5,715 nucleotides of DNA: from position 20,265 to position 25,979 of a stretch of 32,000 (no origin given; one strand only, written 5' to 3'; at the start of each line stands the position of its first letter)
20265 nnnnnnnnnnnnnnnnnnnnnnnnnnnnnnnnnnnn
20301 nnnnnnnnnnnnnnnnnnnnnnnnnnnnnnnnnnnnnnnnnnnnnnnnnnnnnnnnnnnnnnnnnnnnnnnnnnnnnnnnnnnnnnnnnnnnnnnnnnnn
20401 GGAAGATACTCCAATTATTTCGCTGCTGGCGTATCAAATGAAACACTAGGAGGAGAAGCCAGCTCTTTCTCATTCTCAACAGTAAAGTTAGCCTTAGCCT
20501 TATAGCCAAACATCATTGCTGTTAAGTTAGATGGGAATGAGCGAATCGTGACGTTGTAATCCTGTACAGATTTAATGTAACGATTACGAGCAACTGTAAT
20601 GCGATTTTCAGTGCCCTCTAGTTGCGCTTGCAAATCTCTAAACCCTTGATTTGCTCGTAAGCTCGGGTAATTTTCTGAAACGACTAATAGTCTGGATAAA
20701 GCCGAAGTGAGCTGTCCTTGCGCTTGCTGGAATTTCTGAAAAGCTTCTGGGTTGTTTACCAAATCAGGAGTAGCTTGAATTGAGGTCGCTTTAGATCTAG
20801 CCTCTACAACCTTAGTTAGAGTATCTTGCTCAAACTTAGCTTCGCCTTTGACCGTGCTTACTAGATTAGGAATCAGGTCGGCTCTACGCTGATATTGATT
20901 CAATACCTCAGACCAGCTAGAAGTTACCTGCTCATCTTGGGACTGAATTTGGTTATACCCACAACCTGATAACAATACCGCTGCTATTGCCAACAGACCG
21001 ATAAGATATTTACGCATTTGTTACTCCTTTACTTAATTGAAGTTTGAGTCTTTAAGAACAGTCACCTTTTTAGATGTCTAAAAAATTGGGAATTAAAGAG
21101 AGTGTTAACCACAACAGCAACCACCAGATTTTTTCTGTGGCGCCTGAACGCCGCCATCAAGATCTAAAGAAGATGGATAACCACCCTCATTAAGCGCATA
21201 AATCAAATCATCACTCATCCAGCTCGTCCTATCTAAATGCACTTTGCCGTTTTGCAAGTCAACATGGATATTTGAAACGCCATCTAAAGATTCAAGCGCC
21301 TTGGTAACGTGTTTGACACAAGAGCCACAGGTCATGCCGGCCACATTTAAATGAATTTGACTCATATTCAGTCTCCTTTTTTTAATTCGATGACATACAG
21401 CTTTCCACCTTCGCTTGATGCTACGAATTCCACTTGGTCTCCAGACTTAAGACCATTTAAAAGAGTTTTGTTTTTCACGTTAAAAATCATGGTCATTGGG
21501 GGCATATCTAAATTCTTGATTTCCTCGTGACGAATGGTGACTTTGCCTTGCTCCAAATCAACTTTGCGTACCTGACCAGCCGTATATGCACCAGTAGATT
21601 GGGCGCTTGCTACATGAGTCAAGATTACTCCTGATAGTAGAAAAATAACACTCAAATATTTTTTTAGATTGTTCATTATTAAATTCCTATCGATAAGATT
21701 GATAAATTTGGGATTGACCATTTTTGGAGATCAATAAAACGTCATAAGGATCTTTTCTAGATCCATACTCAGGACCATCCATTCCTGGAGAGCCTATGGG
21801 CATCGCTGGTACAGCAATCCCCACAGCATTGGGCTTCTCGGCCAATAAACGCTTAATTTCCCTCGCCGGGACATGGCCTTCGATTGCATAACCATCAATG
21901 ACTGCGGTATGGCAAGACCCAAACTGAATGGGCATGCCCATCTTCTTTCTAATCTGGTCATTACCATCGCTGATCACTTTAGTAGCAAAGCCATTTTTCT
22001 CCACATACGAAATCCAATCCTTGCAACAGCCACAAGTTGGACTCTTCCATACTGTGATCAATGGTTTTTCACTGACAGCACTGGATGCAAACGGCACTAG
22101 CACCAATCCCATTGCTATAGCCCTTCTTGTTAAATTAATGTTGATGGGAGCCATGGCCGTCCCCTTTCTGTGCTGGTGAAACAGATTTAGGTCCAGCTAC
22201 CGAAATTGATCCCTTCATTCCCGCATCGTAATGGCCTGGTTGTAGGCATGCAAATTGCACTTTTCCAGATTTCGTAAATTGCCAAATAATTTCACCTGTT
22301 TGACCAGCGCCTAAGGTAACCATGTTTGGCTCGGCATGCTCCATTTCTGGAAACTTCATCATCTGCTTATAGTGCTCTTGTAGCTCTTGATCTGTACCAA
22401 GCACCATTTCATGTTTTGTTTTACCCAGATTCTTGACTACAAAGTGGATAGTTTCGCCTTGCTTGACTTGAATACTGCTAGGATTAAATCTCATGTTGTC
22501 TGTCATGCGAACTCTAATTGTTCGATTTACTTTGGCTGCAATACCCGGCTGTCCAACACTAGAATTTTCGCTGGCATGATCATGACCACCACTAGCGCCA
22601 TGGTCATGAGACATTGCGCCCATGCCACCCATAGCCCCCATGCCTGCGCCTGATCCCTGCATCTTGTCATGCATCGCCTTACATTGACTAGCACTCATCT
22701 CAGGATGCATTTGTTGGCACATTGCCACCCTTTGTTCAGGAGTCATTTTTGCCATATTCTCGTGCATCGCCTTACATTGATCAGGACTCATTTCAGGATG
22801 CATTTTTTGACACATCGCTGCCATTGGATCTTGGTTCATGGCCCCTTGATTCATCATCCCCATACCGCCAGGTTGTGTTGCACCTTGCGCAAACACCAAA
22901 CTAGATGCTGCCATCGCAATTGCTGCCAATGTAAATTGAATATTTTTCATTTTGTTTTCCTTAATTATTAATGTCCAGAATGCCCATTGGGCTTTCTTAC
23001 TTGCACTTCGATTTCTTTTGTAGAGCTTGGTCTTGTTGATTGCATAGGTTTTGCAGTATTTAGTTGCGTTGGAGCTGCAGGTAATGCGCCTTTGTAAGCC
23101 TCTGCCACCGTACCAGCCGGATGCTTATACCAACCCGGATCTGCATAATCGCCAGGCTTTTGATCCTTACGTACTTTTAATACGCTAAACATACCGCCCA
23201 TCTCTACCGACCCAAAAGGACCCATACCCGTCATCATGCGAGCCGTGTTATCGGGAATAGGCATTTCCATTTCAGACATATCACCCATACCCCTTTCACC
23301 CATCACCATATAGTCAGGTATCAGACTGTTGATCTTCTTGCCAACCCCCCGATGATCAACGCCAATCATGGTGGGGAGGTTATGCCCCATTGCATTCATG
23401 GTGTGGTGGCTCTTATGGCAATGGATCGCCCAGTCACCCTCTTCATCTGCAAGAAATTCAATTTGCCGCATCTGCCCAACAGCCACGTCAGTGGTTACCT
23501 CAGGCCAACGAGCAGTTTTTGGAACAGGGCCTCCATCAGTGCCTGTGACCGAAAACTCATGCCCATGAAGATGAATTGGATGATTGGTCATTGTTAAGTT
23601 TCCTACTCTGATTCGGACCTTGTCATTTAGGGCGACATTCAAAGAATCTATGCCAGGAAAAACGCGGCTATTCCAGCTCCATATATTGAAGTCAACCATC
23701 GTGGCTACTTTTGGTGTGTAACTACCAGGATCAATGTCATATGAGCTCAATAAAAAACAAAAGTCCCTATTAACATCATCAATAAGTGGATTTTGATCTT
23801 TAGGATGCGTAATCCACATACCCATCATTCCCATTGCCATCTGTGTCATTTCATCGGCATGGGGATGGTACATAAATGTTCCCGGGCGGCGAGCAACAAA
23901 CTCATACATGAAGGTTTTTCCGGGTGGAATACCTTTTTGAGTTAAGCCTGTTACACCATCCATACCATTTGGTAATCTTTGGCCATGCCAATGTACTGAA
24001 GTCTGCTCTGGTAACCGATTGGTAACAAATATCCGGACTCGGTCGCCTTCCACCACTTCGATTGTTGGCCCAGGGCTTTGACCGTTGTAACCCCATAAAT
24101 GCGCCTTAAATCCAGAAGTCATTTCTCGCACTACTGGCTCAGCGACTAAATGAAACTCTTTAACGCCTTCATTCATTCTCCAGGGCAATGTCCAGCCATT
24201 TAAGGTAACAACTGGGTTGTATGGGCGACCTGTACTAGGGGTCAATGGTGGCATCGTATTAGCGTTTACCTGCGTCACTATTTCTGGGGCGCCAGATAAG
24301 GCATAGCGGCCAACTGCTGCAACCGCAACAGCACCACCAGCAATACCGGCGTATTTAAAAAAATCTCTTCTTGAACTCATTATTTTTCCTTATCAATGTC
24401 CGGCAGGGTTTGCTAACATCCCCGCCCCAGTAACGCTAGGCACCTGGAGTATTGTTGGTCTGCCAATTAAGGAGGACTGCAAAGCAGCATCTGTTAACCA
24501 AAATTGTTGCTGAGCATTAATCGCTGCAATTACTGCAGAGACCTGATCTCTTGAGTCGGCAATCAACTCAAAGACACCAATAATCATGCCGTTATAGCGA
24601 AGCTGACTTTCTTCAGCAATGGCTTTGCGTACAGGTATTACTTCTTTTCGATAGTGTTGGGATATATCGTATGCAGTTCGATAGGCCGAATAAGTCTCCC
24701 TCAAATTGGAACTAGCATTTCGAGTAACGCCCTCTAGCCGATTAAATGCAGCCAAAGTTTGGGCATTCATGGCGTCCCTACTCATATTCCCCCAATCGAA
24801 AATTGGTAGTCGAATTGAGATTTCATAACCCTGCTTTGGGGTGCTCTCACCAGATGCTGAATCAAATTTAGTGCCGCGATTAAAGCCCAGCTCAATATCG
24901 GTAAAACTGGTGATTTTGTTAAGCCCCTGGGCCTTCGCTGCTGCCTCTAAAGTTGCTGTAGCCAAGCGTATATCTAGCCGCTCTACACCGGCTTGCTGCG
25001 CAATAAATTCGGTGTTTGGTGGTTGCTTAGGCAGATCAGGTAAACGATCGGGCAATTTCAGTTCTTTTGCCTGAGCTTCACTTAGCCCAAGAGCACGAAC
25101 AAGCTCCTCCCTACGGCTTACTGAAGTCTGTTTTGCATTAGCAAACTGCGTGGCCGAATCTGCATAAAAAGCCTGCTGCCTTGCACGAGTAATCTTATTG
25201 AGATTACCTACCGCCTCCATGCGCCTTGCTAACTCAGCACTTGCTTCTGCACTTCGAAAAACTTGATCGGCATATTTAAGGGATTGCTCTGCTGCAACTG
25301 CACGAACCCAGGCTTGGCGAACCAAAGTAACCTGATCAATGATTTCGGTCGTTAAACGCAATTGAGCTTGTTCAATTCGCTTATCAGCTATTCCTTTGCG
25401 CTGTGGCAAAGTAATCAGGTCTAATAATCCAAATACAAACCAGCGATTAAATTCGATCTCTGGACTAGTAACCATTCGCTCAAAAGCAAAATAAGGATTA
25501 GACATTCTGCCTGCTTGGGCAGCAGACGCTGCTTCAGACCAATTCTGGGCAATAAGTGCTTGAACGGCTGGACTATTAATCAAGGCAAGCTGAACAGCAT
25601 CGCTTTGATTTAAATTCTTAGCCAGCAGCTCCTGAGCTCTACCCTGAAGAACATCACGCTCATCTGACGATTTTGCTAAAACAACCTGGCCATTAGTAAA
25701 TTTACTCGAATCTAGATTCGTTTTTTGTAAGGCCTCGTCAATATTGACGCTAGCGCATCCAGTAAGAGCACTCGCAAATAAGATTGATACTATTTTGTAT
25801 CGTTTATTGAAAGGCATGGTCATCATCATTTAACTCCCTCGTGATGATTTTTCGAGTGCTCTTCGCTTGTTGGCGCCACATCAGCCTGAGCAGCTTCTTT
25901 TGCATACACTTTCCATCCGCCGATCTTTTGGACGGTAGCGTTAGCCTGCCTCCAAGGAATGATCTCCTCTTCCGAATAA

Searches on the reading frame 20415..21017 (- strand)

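Call 45: search_protein_families(library=pfam, proteins=[window:20415-21017:-], max_evalue=0.01)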
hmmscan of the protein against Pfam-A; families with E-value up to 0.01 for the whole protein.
window:20415-21017:- (200 aa): 1 family
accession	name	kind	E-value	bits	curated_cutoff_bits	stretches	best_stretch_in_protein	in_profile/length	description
PF04011.17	LemA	-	1e-58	197.9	26.2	1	34-194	1-149/149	LemA family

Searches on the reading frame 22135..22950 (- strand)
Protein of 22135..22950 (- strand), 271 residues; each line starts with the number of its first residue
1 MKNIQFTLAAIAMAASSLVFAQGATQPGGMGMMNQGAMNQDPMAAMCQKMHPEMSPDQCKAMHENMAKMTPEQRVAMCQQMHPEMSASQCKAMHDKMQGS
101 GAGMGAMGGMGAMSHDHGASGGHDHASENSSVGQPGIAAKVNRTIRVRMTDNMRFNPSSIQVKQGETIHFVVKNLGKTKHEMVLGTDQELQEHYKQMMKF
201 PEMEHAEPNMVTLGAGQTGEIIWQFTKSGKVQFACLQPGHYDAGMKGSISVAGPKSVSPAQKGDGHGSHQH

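Call 45: search_protein_families(library=pfam, proteins=[window:22135-22950:-], max_evalue=0.01)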
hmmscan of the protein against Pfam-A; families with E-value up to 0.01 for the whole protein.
window:22135-22950:- (271 aa): 2 families
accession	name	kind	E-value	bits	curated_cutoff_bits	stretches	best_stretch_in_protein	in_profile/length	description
PF00127.26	Copper-bind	-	9e-11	42.5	21.2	1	148-251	8-98/99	Copper binding proteins, plastocyanin/azurin family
PF13473.12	Cupredoxin_1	-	4.7e-07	30.2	27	1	139-202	17-82/104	Cupredoxin-like domain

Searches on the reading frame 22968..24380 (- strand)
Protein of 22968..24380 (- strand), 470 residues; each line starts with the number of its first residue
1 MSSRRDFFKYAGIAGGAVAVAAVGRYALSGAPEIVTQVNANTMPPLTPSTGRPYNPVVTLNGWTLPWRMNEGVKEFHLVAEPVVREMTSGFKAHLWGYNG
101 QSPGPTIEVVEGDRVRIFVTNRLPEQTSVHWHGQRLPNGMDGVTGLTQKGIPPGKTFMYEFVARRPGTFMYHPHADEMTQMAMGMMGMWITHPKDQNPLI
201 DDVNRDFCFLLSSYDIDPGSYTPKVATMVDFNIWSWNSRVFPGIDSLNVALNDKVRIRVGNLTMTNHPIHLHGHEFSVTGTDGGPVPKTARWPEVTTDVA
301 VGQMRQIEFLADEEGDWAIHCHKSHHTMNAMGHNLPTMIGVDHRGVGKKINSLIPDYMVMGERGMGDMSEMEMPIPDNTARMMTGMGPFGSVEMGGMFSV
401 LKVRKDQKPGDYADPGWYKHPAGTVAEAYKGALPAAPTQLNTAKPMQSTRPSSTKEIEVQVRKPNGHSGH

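Call 45: search_protein_families(library=pfam, proteins=[window:22968-24380:-], max_evalue=0.01)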
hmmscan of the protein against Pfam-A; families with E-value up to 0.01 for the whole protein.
window:22968-24380:- (470 aa): 4 families
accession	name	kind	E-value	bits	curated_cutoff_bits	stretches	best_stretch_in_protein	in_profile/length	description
PF07732.21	Cu-oxidase_3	-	4e-39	133.8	21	1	88-195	10-118/119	Multicopper oxidase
PF07731.20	Cu-oxidase_2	-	3.2e-31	108.4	20.4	2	222-335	6-131/137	Multicopper oxidase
PF00394.28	Cu-oxidase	-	3.9e-05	24.2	21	1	247-333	60-144/157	Multicopper oxidase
PF10518.14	TAT_signal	-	0.0027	18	22.7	1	3-21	3-21/21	TAT (twin-arginine translocation) pathway signal sequence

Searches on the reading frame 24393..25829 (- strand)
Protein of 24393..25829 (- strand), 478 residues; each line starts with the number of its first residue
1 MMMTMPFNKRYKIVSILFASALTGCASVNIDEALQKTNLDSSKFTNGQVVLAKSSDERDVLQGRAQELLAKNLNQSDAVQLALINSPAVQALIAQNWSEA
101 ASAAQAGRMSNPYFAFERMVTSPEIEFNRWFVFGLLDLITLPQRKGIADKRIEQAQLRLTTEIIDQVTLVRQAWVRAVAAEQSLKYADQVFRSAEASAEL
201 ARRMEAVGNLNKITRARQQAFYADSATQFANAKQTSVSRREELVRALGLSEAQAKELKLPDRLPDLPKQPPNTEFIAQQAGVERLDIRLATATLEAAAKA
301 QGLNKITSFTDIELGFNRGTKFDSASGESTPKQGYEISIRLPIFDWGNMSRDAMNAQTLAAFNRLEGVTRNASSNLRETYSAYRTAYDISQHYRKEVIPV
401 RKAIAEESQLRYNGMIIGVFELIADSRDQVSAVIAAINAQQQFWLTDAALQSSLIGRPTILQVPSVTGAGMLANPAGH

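Call 45: search_protein_families(library=pfam, proteins=[window:24393-25829:-], max_evalue=0.01)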
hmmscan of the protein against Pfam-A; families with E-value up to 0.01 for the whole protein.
window:24393-25829:- (478 aa): 1 family
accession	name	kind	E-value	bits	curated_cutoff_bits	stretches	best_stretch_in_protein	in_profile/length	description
PF02321.23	OEP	-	4.9e-14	53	22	2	284-452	12-184/187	Outer membrane efflux protein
